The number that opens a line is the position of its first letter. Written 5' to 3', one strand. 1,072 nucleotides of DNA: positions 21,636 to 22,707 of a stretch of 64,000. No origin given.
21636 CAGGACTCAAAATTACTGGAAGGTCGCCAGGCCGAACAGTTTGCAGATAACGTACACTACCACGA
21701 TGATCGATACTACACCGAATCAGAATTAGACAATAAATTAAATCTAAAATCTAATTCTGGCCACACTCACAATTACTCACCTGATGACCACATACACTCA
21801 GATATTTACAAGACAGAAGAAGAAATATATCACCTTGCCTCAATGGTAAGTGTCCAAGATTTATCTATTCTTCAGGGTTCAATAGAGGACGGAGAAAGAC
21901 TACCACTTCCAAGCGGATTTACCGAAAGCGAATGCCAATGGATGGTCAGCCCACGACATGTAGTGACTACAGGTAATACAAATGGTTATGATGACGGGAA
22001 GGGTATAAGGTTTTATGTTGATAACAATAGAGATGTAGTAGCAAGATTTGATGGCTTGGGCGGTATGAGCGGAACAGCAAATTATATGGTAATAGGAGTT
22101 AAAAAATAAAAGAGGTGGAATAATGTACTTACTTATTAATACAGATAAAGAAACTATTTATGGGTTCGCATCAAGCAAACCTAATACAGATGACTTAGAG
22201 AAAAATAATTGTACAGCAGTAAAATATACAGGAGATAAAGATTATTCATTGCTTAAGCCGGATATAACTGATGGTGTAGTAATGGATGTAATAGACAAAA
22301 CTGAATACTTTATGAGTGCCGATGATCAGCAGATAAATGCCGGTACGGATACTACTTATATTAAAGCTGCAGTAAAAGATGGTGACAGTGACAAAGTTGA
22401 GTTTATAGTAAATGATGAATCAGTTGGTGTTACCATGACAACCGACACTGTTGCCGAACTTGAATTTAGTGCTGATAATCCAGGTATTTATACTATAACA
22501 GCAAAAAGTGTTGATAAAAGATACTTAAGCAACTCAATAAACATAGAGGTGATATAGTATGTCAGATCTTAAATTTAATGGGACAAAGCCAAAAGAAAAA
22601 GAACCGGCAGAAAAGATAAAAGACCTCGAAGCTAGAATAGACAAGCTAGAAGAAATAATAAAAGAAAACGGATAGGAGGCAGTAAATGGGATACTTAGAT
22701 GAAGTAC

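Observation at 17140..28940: Mosaic multi-fiber locus: four fibers share an N-terminal PPxG(Y/H)FNWFW adaptor motif and swap C-terminal modules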

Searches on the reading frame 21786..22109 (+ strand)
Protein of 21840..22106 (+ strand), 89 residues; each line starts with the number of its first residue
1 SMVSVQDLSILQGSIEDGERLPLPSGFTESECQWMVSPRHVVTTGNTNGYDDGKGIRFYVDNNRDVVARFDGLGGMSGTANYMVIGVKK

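Call 17: search_solved_structures(query=A3, max_evalue=10, show_alignments=2)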
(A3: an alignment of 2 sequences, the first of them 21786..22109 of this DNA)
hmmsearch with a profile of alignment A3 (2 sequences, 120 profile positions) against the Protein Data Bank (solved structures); distinct sequences matched with E-value up to 10: 3.
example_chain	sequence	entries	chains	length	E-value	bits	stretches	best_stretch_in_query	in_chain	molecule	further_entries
6e0m_A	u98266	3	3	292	0.11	15.7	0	78-114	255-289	cGAS/DncV-like nucleotidyltransferase in E. coli homolog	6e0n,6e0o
2wkb_A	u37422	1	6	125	0.75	13.1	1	75-114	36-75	MACROPHAGE MIGRATION INHIBITORY FACTOR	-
3gac_A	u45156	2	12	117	1.3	12.3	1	75-112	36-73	Macrophage migration inhibitory factor-like protein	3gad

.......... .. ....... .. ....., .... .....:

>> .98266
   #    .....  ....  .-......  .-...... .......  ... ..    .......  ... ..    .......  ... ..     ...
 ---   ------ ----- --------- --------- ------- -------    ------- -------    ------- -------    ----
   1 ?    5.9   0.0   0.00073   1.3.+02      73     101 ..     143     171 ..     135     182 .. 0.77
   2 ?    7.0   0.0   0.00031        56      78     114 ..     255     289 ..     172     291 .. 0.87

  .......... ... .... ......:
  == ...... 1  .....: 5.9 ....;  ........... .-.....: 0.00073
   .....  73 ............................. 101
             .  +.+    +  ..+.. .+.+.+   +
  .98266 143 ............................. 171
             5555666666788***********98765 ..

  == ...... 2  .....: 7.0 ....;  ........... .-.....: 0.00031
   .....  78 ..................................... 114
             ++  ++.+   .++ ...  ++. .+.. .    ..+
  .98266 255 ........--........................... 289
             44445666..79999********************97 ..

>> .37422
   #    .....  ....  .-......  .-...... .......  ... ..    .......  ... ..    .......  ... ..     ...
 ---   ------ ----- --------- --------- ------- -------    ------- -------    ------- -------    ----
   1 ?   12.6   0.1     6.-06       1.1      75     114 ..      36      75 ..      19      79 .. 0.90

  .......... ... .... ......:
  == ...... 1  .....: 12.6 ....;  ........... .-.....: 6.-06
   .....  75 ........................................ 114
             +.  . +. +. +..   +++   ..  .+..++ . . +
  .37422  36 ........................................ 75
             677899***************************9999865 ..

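Call 78: search_dna_similar(query=window:21840-22106:+, collection=phages, mode=protein, max_evalue=1, max_rows=20)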
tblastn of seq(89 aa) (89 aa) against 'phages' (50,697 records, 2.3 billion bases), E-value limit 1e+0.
Records with a match: 22; places in all: 26; records where one place covers at least 80% of the query: 19.
Best place of each record, by identity: <60% 22.
By first word of the organism name: Aeromonas 15; Xanthomonas 2; Vibrio 2; Stenotrophomonas 2; Pseudaeromonas 1.
By host as written in the record: Aeromonas hydrophila 6; Aeromonas sp. 5; Aeromonas hydrophila;Aeromonas hydrophilla 2; Pseudaeromonas pectinilytica strain KR2-7 1; Aeromonas dhakensis AM 1; Aeromonas caviae AC-CY 1; Xanthomonas citri 1; Vibrio hepatarius 1; and 4 more.
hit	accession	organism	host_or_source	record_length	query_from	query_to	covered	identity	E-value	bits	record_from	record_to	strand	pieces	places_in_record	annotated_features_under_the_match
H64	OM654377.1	Pseudaeromonas phage vB_PpeM_ KLEP7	Pseudaeromonas pectinilytica strain ...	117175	8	88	91%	38.5%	7e-8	53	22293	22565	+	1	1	structural protein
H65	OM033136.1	Aeromonas phage phiA047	Aeromonas sp.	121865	7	88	92%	37.8%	2e-9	58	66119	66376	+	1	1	hypothetical protein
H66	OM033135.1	Aeromonas phage phiA019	Aeromonas sp.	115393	5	88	94%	35.7%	2e-8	55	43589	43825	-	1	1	hypothetical protein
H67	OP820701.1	Aeromonas phage vB_AdhM_TS9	Aeromonas dhakensis AM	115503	7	88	92%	36.6%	6e-9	56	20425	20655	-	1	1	hypothetical protein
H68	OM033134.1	Aeromonas phage phiA009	Aeromonas sp.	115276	7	88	92%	36.6%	4e-8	54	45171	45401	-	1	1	Ig-like domain-containing protein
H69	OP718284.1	Aeromonas phage vB_AceP_PAc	Aeromonas caviae AC-CY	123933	7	88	92%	35.4%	2e-8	55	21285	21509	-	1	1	Ig-like domain-containing protein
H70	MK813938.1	Aeromonas phage 2L372X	Aeromonas hydrophila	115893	3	88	97%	33.3%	2e-7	52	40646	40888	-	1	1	2L372X_077: hypothetical protein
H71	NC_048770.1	Aeromonas phage 2L372X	Aeromonas hydrophila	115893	3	88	97%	33.3%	2e-7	52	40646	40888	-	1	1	2L372X_077: tail fiber protein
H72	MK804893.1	Aeromonas phage 2L372D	Aeromonas hydrophila;Aeromonas ...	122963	3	88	97%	33.3%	2e-7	52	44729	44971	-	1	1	hypothetical protein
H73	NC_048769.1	Aeromonas phage 2L372D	Aeromonas hydrophila;Aeromonas ...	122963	3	88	97%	33.3%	2e-7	52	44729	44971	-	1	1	tail fiber protein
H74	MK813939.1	Aeromonas phage 4L372D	Aeromonas hydrophila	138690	3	88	97%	33.3%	2e-7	52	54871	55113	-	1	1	4L372D_103: putative tail fiber protein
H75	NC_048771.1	Aeromonas phage 4L372D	Aeromonas hydrophila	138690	3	88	97%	33.3%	2e-7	52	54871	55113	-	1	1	4L372D_103: tail fiber protein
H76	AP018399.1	Xanthomonas phage XacN1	Xanthomonas citri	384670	3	88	97%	33.3%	3e-1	34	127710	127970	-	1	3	hypothetical protein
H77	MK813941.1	Aeromonas phage 4L372XY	Aeromonas hydrophila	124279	7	88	92%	33.7%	2e-6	49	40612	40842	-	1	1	4L372XY_082: Ig-like domain-containing protein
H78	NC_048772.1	Aeromonas phage 4L372XY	Aeromonas hydrophila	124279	7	88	92%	33.7%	2e-6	49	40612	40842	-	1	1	4L372XY_082: tail fiber protein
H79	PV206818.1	Vibrio phage vB_CoeS_P1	Vibrio hepatarius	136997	6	88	93%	33.0%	4e-7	51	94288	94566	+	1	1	tail protein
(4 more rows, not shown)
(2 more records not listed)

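Call 79: get_annotated_region(hit=H71, flank=4000)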
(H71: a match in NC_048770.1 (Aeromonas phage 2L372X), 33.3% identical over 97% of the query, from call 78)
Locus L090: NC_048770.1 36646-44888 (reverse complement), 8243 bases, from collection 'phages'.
description: Aeromonas phage 2_L372X, complete genome.
organism: Aeromonas phage 2L372X (NCBI taxid 2588515)
taxonomy: Viruses; Duplodnaviria; Heunggongvirae; Uroviricota; Caudoviricetes; Plateaulakevirus; Plateaulakevirus pv2L372X
host: Aeromonas hydrophila; source: lake water; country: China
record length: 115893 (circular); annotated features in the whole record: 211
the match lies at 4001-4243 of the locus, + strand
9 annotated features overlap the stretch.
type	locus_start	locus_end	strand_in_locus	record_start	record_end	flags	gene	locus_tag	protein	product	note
CDS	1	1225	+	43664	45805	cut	2L372X_080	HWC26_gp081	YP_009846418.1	endo-N-acetylneuraminidase domain protein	endo-N-acetylneuraminidase domain protein [Escherichia coli]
CDS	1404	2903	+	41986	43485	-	2L372X_079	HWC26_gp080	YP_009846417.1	baseplate wedge subunit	48 gene product [Salmonella phage PVP-SE1]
CDS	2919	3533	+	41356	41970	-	2L372X_078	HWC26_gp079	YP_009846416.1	baseplate protein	47 gene product [Salmonella phage PVP-SE1]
CDS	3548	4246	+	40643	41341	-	2L372X_077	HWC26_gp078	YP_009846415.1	tail fiber protein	-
CDS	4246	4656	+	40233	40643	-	2L372X_076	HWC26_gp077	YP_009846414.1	hypothetical protein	-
CDS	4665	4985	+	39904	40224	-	2L372X_075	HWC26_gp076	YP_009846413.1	hypothetical protein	-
CDS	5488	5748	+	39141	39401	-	2L372X_074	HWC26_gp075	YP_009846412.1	membrane protein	-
CDS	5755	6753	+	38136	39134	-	2L372X_073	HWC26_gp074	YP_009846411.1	endonuclease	hypothetical protein VPIG_00187 [Vibrio phage PWH3a-P1]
CDS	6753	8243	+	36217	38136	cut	2L372X_072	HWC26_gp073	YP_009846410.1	tail fiber protein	Phi92_gp150 [Enterobacteria phage phi92]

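Call 80: get_annotated_region(hit=H79, flank=4000)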
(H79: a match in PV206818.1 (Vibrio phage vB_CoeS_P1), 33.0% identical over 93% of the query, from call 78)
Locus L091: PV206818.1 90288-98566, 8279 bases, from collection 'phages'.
description: Vibrio phage vB_CoeS_P1, complete genome.
organism: Vibrio phage vB_CoeS_P1 (NCBI taxid 3413930)
taxonomy: Viruses; Duplodnaviria; Heunggongvirae; Uroviricota; Caudoviricetes
host: Vibrio hepatarius; source: estuarine water; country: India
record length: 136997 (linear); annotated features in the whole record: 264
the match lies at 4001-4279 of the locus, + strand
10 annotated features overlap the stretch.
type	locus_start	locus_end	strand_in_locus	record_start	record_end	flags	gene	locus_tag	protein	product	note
CDS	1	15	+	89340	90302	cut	-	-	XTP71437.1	baseplate hub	-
CDS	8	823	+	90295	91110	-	-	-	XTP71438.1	baseplate spike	-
CDS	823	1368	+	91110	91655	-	-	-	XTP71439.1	hypothetical protein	-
CDS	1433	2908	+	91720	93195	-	-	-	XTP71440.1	baseplate wedge subunit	-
CDS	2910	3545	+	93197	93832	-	-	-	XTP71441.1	baseplate protein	-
CDS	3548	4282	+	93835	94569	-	-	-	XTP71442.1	tail protein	-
CDS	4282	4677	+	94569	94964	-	-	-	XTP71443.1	hypothetical protein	-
CDS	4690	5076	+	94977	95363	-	-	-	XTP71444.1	hypothetical protein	-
CDS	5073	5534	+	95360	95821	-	-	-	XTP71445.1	hypothetical protein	-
CDS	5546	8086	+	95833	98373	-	-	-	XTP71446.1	tail fiber protein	-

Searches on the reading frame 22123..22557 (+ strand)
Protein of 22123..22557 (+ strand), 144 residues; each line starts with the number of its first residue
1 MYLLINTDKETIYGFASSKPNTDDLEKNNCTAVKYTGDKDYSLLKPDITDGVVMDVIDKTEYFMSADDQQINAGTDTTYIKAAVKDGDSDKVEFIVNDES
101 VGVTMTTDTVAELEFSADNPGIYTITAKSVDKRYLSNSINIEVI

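Call 5: search_protein_families(library=pfam, proteins=[window:22123-22557:+], max_evalue=0.1)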
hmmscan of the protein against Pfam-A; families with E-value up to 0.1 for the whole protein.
window:22123-22557:+ (144 aa): 4 families
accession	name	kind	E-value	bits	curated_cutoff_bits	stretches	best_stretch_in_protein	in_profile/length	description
PF17957.7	Big_7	-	0.00023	22.2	24.1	1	66-127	9-70/70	Bacterial Ig domain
PF16640.11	Big_3_5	-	0.00038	21.4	35.5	1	67-128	4-68/88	Bacterial Ig-like domain (group 3)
PF09134.16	Invasin_D3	-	0.033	15.1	33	1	64-129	7-69/98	Invasin, domain 3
PF13584.12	BatD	-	0.082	14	24.1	0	89-143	41-92/92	BatD DUF11 like domain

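Call 6: search_protein_families(library=phrogs, proteins=[window:22123-22557:+], max_evalue=0.01)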
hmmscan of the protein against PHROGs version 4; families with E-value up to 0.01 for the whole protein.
window:22123-22557:+ (144 aa): 0 families

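Call 99: search_protein_families(library=ncbifam, proteins=[window:22123-22557:+], max_evalue=0.01)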
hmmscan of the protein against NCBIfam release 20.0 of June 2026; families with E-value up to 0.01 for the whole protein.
window:22123-22557:+ (144 aa): 0 families
